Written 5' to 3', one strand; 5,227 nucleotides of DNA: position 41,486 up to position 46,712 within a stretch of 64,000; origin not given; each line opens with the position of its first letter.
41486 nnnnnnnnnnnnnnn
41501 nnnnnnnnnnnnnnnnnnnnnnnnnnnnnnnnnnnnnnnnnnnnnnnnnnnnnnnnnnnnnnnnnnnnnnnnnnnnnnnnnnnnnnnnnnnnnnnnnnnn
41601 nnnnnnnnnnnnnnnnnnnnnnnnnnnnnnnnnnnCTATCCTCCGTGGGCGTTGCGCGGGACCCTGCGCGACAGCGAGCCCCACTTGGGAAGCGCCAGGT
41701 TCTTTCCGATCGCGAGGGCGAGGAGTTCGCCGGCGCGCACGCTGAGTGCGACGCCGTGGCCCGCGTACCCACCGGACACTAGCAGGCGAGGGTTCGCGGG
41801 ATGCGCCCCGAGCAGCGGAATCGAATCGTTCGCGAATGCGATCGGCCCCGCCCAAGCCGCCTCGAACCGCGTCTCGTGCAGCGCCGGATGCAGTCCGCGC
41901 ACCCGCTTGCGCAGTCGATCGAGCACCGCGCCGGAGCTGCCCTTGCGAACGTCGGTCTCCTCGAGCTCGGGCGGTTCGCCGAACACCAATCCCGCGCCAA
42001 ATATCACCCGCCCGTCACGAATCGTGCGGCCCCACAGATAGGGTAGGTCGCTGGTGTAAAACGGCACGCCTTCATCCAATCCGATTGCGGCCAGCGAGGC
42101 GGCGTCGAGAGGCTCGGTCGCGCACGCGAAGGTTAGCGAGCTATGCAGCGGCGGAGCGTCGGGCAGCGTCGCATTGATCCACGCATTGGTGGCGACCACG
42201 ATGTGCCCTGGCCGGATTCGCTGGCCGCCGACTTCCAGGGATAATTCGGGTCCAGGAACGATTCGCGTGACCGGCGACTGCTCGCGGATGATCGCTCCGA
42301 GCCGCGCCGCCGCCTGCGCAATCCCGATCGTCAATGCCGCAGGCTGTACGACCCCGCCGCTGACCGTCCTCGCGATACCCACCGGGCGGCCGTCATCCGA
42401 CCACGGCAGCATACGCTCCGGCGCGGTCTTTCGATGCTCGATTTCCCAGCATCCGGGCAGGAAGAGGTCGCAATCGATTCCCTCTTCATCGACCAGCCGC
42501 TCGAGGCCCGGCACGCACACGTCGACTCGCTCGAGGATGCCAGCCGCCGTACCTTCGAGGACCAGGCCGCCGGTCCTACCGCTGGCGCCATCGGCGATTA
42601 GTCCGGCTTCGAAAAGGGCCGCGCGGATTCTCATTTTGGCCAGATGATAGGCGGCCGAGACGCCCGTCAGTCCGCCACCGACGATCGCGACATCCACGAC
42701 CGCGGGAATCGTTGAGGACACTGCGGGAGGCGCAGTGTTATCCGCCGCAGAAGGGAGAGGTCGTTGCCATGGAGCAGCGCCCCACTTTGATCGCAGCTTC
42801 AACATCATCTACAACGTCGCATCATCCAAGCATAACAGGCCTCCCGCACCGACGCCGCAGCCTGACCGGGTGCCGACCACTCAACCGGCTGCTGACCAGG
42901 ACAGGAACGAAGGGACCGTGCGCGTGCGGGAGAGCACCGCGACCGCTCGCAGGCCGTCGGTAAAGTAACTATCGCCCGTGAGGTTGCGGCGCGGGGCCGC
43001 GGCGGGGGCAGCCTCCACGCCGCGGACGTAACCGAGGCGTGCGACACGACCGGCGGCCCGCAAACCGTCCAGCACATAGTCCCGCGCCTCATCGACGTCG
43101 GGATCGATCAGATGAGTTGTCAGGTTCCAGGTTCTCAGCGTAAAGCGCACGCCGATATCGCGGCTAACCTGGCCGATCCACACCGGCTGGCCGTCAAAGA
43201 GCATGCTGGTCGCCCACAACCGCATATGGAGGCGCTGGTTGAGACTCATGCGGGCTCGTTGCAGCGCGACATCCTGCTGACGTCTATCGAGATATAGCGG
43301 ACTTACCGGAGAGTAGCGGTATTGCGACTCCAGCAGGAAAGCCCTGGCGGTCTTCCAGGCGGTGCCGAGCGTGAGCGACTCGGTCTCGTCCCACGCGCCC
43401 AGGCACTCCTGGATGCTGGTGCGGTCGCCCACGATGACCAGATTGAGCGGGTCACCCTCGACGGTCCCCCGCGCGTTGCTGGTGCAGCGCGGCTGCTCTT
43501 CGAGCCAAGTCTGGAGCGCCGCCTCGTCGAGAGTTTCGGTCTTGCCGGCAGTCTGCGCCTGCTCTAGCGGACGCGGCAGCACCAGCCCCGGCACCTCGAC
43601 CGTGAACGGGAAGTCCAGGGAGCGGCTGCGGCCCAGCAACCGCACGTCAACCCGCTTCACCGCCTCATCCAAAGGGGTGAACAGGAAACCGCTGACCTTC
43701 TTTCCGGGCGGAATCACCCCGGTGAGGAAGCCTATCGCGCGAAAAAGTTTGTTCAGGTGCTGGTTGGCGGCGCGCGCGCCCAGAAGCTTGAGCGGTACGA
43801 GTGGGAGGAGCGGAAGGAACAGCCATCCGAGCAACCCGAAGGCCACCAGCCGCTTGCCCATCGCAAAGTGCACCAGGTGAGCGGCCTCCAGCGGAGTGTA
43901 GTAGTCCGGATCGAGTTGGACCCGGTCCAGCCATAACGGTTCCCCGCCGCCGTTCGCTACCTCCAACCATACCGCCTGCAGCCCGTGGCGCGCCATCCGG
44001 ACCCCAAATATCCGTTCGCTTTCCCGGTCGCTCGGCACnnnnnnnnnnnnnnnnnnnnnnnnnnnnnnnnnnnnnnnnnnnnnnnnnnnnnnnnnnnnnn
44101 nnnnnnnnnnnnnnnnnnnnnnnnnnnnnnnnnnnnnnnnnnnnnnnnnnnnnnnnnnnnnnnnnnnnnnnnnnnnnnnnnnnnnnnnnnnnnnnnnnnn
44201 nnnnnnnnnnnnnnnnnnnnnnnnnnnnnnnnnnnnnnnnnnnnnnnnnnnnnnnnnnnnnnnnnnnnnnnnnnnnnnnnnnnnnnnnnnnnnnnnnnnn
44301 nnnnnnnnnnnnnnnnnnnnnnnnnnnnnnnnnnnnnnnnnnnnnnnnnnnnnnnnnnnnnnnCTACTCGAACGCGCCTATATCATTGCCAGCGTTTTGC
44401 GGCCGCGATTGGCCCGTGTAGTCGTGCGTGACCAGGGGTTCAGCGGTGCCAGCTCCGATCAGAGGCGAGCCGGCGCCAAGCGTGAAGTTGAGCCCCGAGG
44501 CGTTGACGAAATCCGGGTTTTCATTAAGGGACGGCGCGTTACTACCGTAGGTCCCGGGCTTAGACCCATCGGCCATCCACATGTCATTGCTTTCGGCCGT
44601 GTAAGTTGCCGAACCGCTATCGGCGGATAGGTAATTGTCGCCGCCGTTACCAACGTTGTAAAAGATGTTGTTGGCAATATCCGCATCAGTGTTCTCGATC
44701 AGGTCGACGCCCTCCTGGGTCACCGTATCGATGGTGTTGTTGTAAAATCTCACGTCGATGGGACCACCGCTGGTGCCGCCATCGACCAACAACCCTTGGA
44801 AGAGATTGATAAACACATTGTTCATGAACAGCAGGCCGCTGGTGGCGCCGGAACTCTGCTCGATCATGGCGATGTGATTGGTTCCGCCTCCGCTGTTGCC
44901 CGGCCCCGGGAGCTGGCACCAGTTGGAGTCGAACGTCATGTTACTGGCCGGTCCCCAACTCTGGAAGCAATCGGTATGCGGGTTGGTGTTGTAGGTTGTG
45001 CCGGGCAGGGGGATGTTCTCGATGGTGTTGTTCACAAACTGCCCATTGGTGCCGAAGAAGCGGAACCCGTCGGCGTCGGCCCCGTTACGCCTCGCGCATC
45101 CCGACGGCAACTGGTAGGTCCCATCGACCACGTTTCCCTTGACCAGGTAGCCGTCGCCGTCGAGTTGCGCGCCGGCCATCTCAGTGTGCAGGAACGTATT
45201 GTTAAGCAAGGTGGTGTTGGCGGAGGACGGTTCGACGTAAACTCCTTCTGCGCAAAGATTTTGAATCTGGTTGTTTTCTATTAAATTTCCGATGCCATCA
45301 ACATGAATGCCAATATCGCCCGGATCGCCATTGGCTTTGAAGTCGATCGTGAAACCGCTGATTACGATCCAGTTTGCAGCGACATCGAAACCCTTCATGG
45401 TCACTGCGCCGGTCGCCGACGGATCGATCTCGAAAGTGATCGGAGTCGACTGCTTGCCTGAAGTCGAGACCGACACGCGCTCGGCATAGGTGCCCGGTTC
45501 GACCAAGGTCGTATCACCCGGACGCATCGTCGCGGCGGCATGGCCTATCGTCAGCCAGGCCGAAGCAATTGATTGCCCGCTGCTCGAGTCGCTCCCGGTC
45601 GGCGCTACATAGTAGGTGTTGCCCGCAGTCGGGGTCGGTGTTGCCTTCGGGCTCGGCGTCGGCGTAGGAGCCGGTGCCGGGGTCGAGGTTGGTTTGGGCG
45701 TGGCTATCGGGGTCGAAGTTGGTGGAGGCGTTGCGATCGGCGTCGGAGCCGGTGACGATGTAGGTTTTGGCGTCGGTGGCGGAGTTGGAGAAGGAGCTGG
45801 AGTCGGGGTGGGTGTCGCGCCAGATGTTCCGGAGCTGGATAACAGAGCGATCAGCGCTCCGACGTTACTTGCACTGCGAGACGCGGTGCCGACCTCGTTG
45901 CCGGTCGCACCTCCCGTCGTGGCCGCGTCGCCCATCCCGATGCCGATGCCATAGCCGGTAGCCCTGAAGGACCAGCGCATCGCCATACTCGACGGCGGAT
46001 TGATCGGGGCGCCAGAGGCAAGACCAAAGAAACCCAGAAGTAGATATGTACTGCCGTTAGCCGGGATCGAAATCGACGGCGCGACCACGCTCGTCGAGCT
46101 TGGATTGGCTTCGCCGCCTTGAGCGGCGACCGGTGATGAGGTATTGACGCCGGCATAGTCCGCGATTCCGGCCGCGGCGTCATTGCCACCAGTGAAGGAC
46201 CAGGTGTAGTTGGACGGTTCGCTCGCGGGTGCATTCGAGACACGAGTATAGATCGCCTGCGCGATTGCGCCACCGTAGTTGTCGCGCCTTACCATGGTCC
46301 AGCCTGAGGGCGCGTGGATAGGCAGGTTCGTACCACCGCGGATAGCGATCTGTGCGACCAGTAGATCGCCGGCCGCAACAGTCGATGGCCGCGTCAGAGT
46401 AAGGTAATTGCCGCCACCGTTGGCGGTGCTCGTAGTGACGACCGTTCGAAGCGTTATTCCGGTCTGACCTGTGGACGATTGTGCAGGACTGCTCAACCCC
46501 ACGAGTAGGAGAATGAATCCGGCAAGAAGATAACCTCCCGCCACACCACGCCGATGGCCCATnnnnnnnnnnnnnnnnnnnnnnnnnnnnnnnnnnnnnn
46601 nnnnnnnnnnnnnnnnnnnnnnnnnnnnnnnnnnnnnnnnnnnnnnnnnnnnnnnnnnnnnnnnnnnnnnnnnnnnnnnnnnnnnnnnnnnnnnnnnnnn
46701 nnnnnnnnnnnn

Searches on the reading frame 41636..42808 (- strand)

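Call 4: search_protein_families(library=pfam, proteins=[window:41636-42808:-], max_evalue=0.01)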
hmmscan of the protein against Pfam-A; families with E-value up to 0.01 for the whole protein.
window:41636-42808:- (390 aa): 5 families
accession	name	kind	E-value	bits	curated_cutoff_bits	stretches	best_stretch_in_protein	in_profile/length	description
PF01266.30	DAO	-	7.1e-43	147.9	27.9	1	39-364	1-351/353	FAD dependent oxidoreductase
PF13450.12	NAD_binding_8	-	0.00016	22.4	21.9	1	42-69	1-28/68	NAD(P)-binding Rossmann-like domain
PF01946.23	Thi4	-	0.00018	21.2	26.2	1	36-84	16-69/235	Thi4 family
PF07992.20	Pyr_redox_2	-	0.0025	17.7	26.1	1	39-99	2-57/291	Pyridine nucleotide-disulphide oxidoreductase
PF01134.28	GIDA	-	0.0057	16.2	22.1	1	39-66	1-28/391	Glucose inhibited division protein A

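Call 6: search_protein_families(library=ncbifam, proteins=[window:41636-42808:-], max_evalue=0.001)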
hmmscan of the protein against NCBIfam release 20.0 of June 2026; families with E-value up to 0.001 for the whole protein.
window:41636-42808:- (390 aa): 14 families
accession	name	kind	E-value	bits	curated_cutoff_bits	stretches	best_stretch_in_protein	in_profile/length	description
TIGR03329.1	Phn_aa_oxid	hypoth_equivalog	6.6e-29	101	632.8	2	151-365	177-389/460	putative aminophosphonate oxidoreductase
NF050086.1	pipecolate_AmaA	exception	3.2e-22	78.8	600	2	151-365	176-378/425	L-pipecolate oxidase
TIGR02352.1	thiamin_ThiO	equivalog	1.6e-14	53.8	250.8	1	154-367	148-347/351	glycine oxidase ThiO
TIGR01377.1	soxA_mon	subfamily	1.7e-09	36.9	479.65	0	148-364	136-355/381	amino oxidase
TIGR01373.1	soxB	subfamily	3e-09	36.2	529.45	1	144-369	170-384/407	sarcosine oxidase subunit beta family protein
NF008425.0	PRK11259.1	equivalog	1.1e-06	27.8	257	0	150-216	143-210/377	N-methyl-L-tryptophan oxidase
TIGR00292.1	TIGR00292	equivalog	4.2e-06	26.2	148.3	1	36-83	20-71/254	sulfide-dependent adenosine diphosphate thiazole synthase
TIGR03197.1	MnmC_Cterm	equivalog_domain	0.00022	20.4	174.2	1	39-83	1-46/400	FAD-dependent 5-carboxymethylaminomethyl-2-thiouridine(34) oxidoreductase MnmC1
NF005560.0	PRK07233.1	equivalog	0.00034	19.6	252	0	39-69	2-32/435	hypothetical protein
NF009906.0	PRK13369.1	equivalog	0.00037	19.2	352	0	35-86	4-55/502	glycerol-3-phosphate dehydrogenase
TIGR00562.1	proto_IX_ox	equivalog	0.0006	18.5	97.85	1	39-91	4-51/470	protoporphyrinogen oxidase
NF005313.0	PRK06847.1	subfamily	0.00062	18.8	372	1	36-98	3-62/375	hypothetical protein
NF009410.0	PRK12771.1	subfamily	0.00073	18.2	516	0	39-69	140-170/566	NAD(P)-binding protein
NF008313.0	PRK11101.1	equivalog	0.00095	17.8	425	0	38-87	9-58/548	anaerobic glycerol-3-phosphate dehydrogenase subunit A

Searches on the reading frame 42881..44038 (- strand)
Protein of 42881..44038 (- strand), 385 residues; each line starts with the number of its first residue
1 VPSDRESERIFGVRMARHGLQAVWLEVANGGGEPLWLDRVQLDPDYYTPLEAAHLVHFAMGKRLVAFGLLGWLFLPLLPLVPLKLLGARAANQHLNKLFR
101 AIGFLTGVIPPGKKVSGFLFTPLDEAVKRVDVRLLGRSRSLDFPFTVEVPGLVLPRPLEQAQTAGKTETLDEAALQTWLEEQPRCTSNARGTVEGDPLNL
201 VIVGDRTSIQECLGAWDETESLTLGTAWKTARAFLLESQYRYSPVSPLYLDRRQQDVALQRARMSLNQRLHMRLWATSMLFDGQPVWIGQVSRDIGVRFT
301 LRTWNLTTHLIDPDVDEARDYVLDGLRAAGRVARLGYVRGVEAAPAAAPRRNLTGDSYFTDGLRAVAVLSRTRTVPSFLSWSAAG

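Call 4: search_protein_families(library=pfam, proteins=[window:42881-44038:-], max_evalue=0.01)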
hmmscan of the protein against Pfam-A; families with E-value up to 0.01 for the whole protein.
window:42881-44038:- (385 aa): 1 family
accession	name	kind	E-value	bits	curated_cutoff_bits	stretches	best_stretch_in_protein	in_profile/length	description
PF14067.11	LssY_C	-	1.1e-45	156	25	1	181-362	3-186/188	LssY C-terminus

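Call 6: search_protein_families(library=ncbifam, proteins=[window:42881-44038:-], max_evalue=0.001)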
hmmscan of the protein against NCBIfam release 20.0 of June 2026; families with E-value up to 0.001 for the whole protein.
window:42881-44038:- (385 aa): 0 families

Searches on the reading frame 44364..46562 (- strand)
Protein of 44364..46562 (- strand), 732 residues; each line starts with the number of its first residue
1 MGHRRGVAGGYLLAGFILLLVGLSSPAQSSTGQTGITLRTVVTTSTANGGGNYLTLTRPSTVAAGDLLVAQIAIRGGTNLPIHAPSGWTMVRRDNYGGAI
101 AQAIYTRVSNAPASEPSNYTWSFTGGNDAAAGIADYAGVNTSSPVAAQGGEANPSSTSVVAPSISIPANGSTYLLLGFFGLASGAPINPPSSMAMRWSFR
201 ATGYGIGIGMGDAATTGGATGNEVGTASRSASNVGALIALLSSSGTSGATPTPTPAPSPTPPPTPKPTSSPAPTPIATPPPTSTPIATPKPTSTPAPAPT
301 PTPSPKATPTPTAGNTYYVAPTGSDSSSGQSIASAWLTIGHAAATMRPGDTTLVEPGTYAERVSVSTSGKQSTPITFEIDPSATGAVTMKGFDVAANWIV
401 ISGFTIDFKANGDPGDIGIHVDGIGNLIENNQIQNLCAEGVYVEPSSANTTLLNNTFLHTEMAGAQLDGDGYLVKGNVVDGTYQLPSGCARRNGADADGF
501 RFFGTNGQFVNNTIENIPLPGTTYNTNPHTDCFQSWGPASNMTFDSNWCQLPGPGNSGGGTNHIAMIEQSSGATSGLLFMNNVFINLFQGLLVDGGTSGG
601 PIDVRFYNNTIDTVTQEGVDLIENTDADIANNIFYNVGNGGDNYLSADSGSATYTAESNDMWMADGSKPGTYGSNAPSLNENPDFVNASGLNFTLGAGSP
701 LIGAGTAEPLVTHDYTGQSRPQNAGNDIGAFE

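Call 3: search_protein_families(library=pfam, proteins=[window:44364-46562:-], max_evalue=0.01)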
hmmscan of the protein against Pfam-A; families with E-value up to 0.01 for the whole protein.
window:44364-46562:- (732 aa): 3 families
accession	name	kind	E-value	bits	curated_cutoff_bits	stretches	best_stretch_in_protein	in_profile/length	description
PF13229.12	Beta_helix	-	6.1e-08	32.9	25.9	1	418-632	2-156/158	Right handed beta helix region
PF05048.19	NosD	-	0.00011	22.2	23.6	1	416-504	60-135/212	Periplasmic copper-binding protein (NosD)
PF05887.16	Trypan_PARP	-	0.0043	17.5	100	0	210-307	22-113/134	Procyclic acidic repetitive protein (PARP)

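Call 5: search_protein_families(library=ncbifam, proteins=[window:44364-46562:-], max_evalue=0.001)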
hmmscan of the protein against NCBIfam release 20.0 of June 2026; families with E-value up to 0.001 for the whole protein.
window:44364-46562:- (732 aa): 2 families
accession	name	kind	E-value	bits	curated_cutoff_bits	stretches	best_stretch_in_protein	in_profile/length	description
NF041518.1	choice_anch_Q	domain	5.3e-09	36.2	25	1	692-732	16-56/58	choice-of-anchor Q domain-containing protein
TIGR04247.1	NosD_copper_fam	subfamily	0.00026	19.7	300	1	342-471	4-129/377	nitrous oxide reductase family maturation protein NosD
